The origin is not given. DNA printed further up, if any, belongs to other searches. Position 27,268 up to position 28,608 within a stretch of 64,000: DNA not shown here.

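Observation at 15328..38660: Injectisome island with an almost full parts list but no export gate (SctV) or gatekeeper (SctW)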

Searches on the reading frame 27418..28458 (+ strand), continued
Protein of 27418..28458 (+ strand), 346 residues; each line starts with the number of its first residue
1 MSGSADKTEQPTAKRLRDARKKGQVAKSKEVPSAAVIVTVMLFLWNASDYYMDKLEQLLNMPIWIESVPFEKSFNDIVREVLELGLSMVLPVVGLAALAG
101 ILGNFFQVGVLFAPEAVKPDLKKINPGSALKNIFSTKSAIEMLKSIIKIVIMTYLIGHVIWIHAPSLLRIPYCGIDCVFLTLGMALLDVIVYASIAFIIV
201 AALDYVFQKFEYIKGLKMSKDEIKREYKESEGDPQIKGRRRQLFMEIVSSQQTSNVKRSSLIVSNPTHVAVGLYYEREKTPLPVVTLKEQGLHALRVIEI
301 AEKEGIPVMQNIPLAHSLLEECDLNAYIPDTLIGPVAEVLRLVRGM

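Call 33: find_encoding_contigs(protein=P0255, flank=10000, max_places=4)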
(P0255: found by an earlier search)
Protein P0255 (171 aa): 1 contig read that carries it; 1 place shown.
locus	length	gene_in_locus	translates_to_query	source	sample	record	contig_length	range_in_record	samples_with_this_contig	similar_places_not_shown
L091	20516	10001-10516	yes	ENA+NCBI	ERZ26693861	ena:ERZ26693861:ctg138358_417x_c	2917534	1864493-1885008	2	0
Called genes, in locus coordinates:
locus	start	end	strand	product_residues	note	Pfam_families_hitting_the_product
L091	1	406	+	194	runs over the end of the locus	-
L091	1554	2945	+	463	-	PF13586:DDE_Tnp_1_2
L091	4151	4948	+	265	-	-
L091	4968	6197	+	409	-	PF07201:HrpJ, PF09059:TyeA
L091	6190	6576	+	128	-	PF21665:Type_III_SycN (weak)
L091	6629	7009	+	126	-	PF09474:Type_III_YscX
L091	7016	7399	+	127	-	-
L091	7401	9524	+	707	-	PF00771:FHIPEP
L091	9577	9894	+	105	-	-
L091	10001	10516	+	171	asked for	-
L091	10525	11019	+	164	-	PF14559:TPR_19 (faint), PF00515:TPR_1 (faint), PF07719:TPR_2 (faint), PF07720:TPR_3 (weak), PF13181:TPR_8 (faint), PF13432:TPR_16 (faint)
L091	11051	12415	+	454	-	PF04888:SseC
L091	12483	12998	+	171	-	PF07719:TPR_2 (faint), PF14559:TPR_19 (faint)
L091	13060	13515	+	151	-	PF05932:CesT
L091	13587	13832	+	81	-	PF08988:T3SS_needle_E (weak)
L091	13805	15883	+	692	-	PF21304:T3S_SPI-1_N0, PF03958:Secretin_N, PF00263:Secretin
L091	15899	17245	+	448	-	PF16697:Yop-YscD_cpl, PF00498:FHA, PF23893:Y4YQ_C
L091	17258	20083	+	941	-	PF05925:IpgD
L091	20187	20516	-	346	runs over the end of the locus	PF01312:Bac_export_2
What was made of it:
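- A sister species in the same assembly retains the block (call 33).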

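Call 39: list_cluster_members(proteins=[L091:7401-9524:+, L091:4968-6197:+, L091:6190-6576:+, L091:6629-7009:+, L091:7016-7399:+, L091:4151-4948:+, L091:9577-9894:+, L084:7265-8491:+, L084:9229-9612:+, L084:6448-7245:+])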
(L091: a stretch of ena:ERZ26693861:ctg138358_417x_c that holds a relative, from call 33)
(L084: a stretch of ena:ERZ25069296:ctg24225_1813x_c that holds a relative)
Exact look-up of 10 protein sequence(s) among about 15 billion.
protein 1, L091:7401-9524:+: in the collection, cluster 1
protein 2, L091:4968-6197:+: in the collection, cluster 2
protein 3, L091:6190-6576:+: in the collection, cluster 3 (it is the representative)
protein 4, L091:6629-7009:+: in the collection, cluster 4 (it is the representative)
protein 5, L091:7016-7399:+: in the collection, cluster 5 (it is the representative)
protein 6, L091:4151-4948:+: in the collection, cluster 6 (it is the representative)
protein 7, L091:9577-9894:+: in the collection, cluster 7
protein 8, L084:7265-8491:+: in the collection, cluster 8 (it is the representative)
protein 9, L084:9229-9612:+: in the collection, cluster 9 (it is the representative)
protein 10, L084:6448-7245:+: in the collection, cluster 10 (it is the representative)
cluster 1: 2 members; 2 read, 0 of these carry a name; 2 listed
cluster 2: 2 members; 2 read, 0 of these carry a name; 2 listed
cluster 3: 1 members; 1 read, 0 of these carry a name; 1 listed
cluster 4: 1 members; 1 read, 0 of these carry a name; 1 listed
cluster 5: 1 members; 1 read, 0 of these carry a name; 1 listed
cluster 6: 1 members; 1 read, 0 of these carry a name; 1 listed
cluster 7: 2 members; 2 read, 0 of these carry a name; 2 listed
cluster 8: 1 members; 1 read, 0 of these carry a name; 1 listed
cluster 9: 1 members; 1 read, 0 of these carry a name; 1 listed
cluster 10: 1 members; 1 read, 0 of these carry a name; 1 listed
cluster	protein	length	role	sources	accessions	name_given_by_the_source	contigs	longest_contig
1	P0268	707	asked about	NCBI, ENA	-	-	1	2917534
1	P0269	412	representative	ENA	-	-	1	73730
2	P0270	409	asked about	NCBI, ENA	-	-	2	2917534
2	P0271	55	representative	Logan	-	-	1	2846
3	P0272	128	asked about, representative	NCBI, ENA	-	-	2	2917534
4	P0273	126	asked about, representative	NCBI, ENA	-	-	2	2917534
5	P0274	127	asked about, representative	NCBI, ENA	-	-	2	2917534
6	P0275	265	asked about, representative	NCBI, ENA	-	-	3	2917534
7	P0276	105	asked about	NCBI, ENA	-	-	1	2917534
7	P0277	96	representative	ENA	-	-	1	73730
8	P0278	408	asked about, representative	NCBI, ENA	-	-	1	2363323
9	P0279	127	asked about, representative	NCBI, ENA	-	-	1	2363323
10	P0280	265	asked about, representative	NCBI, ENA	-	-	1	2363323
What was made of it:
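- The database search that failed to find a second SctV is not exhaustive (call 39).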

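Call 42: find_encoding_contigs(protein=P0003, flank=10000, max_places=2)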
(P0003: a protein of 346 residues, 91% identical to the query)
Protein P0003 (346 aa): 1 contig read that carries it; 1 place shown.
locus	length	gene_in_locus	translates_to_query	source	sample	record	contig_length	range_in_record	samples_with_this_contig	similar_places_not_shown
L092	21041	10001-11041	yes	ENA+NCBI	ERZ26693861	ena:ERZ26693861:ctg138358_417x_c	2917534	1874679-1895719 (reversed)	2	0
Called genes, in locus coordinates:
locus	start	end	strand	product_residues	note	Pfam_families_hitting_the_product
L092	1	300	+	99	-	-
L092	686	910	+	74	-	PF09392:T3SS_needle_F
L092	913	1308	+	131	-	-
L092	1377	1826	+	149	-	-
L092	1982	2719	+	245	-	PF01514:YscJ_FliF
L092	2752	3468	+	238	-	PF06578:YscK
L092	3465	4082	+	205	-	PF06635:T3SS_SCTL (weak), PF02108:FliH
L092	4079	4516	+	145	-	PF05932:CesT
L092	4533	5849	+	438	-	PF02874:ATP-synt_ab_N, PF00006:ATP-synt_ab, PF18269:T3SS_ATPase_C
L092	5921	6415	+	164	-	PF07321:YscO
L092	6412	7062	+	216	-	PF09483:HpaP (weak)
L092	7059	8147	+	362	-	PF26304:FliMN_C_rel (faint), PF28396:SepQ_C, PF01052:FliMN_C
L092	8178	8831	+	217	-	PF00813:FliP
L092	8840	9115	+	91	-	PF01313:Bac_export_3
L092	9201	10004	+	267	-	PF01311:Bac_export_1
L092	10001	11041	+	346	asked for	PF01312:Bac_export_2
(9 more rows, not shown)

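Call 43: find_encoding_contigs(protein=P0002, flank=10000, max_places=3)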
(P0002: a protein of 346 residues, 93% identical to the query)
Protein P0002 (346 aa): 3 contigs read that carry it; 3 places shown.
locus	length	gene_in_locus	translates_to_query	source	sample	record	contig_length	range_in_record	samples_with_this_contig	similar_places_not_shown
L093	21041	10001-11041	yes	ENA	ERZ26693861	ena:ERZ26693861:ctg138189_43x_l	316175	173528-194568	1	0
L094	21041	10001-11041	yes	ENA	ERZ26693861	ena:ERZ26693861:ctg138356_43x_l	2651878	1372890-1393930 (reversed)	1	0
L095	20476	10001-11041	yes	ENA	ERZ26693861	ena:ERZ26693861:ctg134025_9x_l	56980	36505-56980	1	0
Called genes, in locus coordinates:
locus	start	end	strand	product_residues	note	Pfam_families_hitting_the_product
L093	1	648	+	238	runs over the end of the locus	PF06578:YscK, PF09502:HrpB4 (weak)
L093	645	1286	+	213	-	PF06635:T3SS_SCTL (weak), PF02108:FliH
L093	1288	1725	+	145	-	PF05932:CesT (weak)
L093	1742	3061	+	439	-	PF02874:ATP-synt_ab_N, PF00006:ATP-synt_ab, PF18269:T3SS_ATPase_C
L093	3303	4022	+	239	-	PF11487:RestrictionSfiI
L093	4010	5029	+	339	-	PF01555:N6_N4_Mtase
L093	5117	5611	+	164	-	PF07321:YscO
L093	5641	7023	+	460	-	PF09483:HpaP (weak)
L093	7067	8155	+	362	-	PF26304:FliMN_C_rel (faint), PF28396:SepQ_C, PF01052:FliMN_C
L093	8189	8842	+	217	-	PF00813:FliP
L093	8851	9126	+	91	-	PF01313:Bac_export_3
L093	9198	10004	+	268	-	PF01311:Bac_export_1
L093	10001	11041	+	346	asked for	PF01312:Bac_export_2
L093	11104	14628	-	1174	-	PF05925:IpgD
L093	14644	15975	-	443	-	PF16697:Yop-YscD_cpl, PF00498:FHA (weak), PF21934:Yop-YscD_ppl_3rd (faint), PF16693:Yop-YscD_ppl_1st (faint), PF23893:Y4YQ_C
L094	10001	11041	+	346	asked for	PF01312:Bac_export_2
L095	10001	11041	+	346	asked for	PF01312:Bac_export_2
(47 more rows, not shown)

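Call 51: search_protein_families(library=ncbifam, proteins=[L091:4151-4948:+, L091:4968-6197:+, L091:6190-6576:+, L091:7016-7399:+, L091:9577-9894:+], max_evalue=0.1)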
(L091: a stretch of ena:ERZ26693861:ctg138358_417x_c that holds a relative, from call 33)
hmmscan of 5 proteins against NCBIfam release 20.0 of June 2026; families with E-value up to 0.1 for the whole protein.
L091:4151-4948:+ (265 aa): 1 family
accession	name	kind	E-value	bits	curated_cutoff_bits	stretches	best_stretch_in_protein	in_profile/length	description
NF038055.1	T3SS_SctB_pilot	subfamily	1.1e-05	25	37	1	54-158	57-164/313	type III secretion system translocon subunit SctB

L091:4968-6197:+ (409 aa): 3 families
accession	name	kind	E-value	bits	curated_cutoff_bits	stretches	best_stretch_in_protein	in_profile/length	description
TIGR02568.1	LcrE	equivalog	1.7e-42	145.8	89.5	2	85-310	15-240/241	type III secretion system gatekeeper subunit SctW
TIGR02511.1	type_III_tyeA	equivalog_domain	4.5e-09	36.5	25.9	1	325-404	4-82/82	TyeA family type III secretion system gatekeeper subunit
NF011866.0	PRK15338.1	equivalog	3.9e-08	32.6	520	1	130-299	92-258/372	YopN/LcrE/InvE/MxiC type III secretion system gatekeeper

L091:6190-6576:+ (128 aa): 1 family
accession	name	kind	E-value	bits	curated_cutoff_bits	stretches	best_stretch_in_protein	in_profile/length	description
TIGR02503.1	type_III_SycN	equivalog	3.9e-09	36.4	84.55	1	13-112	4-102/120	type III secretion chaperone SycN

L091:7016-7399:+ (127 aa): 3 families
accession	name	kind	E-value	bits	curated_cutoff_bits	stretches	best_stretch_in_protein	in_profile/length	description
NF052415.1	T3SS_chap_SctY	equivalog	1.3e-11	45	70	1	17-118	1-104/106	type III secretion apparatus assembly chaperone SctY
NF007819.1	PRK10528.1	equivalog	0.01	15.6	270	1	3-28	74-99/210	multifunctional acyl-CoA thioesterase I/protease I/lysophospholipase L1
NF050151.1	RiPP_MNIO_ApyH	equivalog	0.071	12.2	400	1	3-88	127-209/283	multinuclear non-heme iron-dependent oxidative enzyme ApyH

L091:9577-9894:+ (105 aa): 4 families
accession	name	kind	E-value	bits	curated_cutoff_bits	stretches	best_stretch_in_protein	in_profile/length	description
TIGR02393.1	RpoD_Cterm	equivalog_domain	0.036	13.7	354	1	21-84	120-186/238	RNA polymerase sigma factor RpoD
TIGR00512.1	salvage_mtnA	equivalog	0.039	12.9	279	1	4-92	62-144/335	S-methyl-5-thioribose-1-phosphate isomerase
NF003319.0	PRK04330.1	equivalog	0.058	13.4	89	0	49-77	21-49/90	hypothetical protein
NF053681.1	divisome_ZapJ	equivalog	0.083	12.7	100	1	8-103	71-164/199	divisome accessory protein ZapJ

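Call 53: find_encoding_contigs(protein=P0269, flank=10000, max_places=3)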
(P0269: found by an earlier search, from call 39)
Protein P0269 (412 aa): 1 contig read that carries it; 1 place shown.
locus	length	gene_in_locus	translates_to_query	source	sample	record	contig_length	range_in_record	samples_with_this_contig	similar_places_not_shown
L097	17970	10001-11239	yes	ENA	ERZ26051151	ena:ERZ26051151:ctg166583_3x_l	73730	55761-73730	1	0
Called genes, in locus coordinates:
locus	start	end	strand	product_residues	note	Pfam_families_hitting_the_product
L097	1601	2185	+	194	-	-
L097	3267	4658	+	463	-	PF13586:DDE_Tnp_1_2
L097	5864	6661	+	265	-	-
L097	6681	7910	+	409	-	PF07201:HrpJ, PF09059:TyeA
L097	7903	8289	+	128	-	PF21665:Type_III_SycN (weak)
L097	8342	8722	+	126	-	PF09474:Type_III_YscX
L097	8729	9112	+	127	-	-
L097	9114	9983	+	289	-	PF00771:FHIPEP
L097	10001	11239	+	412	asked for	PF00771:FHIPEP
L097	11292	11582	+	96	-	-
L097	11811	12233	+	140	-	-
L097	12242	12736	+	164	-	PF14559:TPR_19 (faint), PF00515:TPR_1 (faint), PF07719:TPR_2 (faint), PF07720:TPR_3 (weak), PF13181:TPR_8 (faint), PF13432:TPR_16 (faint)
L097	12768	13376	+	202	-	PF04888:SseC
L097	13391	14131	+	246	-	-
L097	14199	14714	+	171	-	PF07719:TPR_2 (faint), PF14559:TPR_19 (faint)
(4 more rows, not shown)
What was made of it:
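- Tried and rejected: A 73.7-kb contig with a split SctV (call 53).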
